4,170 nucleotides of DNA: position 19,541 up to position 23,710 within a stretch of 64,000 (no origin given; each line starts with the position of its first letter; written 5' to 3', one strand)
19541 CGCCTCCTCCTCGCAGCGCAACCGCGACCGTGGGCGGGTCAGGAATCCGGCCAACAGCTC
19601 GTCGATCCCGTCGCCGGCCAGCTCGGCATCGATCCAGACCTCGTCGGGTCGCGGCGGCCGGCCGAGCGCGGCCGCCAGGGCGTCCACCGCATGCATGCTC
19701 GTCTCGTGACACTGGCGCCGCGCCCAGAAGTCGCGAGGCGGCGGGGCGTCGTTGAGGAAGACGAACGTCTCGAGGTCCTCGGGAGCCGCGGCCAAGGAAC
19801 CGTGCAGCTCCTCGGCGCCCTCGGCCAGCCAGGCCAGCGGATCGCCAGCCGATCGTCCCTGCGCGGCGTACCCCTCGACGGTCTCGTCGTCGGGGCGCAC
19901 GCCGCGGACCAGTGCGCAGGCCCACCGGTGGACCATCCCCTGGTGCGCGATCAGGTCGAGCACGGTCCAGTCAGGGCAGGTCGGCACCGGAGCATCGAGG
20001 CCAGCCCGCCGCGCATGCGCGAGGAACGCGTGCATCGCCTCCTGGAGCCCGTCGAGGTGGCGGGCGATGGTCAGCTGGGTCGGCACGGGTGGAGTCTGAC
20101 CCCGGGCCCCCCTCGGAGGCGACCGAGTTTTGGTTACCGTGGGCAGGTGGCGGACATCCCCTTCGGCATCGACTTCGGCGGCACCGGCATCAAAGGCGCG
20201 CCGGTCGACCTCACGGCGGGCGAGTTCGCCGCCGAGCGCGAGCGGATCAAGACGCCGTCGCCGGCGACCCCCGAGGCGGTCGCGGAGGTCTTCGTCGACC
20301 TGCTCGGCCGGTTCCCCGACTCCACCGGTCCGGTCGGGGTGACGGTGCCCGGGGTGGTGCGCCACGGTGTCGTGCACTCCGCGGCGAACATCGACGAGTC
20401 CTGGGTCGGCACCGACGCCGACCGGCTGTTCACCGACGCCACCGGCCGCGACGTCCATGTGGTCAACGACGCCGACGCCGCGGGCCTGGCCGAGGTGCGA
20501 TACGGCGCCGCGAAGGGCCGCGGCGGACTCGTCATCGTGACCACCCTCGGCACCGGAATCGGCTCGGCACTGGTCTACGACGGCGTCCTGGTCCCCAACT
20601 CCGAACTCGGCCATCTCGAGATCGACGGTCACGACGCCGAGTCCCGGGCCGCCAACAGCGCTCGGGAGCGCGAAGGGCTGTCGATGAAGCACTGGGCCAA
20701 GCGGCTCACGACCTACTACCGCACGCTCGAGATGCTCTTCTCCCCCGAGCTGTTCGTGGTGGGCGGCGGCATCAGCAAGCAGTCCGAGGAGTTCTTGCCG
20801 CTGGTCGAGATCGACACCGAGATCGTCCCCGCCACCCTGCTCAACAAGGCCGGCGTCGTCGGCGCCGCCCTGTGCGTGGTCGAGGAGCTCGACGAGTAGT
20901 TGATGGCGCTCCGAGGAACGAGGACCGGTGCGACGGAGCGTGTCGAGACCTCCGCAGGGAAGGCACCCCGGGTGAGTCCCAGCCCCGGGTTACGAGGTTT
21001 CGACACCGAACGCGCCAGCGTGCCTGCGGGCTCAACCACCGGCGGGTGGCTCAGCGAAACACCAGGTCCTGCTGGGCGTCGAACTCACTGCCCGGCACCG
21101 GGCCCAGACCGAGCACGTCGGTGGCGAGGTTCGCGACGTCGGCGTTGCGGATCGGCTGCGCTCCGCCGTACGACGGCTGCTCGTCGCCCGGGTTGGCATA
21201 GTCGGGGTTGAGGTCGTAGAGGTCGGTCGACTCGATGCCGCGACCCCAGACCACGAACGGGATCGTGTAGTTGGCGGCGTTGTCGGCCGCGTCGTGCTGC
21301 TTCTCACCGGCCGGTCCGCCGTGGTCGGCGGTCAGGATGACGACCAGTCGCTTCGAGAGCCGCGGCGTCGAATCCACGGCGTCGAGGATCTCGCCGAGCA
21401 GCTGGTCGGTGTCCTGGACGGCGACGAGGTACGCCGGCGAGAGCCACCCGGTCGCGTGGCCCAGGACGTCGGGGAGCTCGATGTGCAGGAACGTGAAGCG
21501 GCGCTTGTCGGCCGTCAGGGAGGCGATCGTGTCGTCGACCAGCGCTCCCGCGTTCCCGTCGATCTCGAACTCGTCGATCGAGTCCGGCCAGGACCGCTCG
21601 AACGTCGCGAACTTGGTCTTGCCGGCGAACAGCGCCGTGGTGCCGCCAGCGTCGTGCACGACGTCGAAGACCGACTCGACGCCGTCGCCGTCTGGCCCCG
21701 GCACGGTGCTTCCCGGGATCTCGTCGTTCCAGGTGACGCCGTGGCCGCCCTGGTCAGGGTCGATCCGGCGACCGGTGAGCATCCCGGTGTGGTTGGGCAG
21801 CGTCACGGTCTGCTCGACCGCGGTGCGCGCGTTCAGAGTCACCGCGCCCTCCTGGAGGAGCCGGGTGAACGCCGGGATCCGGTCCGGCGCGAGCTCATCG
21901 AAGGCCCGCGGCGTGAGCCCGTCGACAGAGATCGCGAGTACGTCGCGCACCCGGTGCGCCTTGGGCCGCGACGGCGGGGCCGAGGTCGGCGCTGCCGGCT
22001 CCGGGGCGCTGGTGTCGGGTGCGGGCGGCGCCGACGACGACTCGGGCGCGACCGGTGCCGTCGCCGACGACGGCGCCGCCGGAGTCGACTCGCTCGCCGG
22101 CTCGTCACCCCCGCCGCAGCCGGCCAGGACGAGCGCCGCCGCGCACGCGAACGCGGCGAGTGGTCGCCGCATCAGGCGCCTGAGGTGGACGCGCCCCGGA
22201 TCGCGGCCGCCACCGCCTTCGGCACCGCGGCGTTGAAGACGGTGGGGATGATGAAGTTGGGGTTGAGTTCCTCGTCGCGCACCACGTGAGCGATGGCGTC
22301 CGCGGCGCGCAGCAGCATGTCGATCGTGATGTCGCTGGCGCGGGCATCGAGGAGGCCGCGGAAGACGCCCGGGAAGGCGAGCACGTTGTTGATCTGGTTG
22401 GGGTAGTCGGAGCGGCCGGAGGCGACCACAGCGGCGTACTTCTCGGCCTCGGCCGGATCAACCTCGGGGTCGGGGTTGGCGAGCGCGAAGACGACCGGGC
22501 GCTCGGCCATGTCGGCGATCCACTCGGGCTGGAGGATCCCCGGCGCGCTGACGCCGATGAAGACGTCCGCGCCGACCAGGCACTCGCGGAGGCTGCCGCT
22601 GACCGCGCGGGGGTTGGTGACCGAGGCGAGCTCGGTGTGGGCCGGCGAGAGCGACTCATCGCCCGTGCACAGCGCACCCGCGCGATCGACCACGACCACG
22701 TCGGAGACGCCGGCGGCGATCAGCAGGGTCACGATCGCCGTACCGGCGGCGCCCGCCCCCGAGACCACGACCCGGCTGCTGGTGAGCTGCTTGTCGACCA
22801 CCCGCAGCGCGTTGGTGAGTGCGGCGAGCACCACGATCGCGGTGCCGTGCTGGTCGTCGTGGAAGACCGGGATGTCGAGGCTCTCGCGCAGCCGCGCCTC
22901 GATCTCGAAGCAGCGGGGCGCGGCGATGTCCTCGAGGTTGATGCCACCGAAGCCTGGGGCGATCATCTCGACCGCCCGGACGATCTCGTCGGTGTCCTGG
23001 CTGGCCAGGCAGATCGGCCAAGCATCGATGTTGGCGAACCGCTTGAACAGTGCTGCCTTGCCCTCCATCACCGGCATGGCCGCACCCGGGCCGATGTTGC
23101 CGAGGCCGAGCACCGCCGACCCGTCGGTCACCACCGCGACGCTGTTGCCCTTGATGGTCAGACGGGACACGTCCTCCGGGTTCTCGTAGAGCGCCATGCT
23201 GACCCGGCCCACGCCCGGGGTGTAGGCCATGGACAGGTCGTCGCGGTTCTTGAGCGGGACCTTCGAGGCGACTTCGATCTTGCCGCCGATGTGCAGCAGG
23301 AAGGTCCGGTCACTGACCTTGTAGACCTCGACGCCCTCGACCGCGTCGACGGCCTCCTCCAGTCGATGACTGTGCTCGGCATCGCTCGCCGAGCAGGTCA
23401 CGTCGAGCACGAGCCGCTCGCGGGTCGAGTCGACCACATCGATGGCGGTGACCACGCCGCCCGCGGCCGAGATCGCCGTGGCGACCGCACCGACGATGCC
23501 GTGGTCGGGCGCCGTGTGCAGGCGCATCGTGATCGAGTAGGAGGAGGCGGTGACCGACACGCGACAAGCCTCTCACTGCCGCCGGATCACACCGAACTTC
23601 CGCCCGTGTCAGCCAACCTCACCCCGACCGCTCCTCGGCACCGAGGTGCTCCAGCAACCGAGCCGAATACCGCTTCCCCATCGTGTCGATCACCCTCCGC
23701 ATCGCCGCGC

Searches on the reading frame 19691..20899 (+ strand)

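Call 20: search_protein_families(library=pfam, proteins=[window:19691-20899:+], max_evalue=0.00001)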
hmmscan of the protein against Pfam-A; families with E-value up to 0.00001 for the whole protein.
window:19691-20899:+ (402 aa): 1 family
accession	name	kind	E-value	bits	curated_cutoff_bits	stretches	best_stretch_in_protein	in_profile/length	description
PF00480.26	ROK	-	2.1e-20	73.9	22.9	1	159-312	3-161/294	ROK family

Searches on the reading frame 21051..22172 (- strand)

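Call 20: search_protein_families(library=pfam, proteins=[window:21051-22172:-], max_evalue=0.00001)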
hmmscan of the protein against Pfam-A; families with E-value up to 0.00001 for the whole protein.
window:21051-22172:- (373 aa): 3 families
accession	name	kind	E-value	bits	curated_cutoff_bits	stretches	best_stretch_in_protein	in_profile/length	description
PF01663.27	Phosphodiest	-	5.1e-21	76.1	23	1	78-290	1-225/342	Type I phosphodiesterase / nucleotide pyrophosphatase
PF01676.23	Metalloenzyme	-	1.2e-09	38.5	24.3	1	202-314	125-226/252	Metalloenzyme superfamily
PF00884.28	Sulfatase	-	4.3e-09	36.5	25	1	247-316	205-279/301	Sulfatase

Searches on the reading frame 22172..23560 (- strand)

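Call 20: search_protein_families(library=pfam, proteins=[window:22172-23560:-], max_evalue=0.00001)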
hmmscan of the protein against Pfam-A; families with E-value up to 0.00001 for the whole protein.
window:22172-23560:- (462 aa): 2 families
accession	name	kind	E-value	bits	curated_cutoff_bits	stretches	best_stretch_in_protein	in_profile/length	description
PF00390.24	malic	-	8.4e-29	101.1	23.1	1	93-225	2-182/182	Malic enzyme, N-terminal domain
PF03949.21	Malic_M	-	1.8e-27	96.7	23.5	1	239-453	3-252/258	Malic enzyme, NAD binding domain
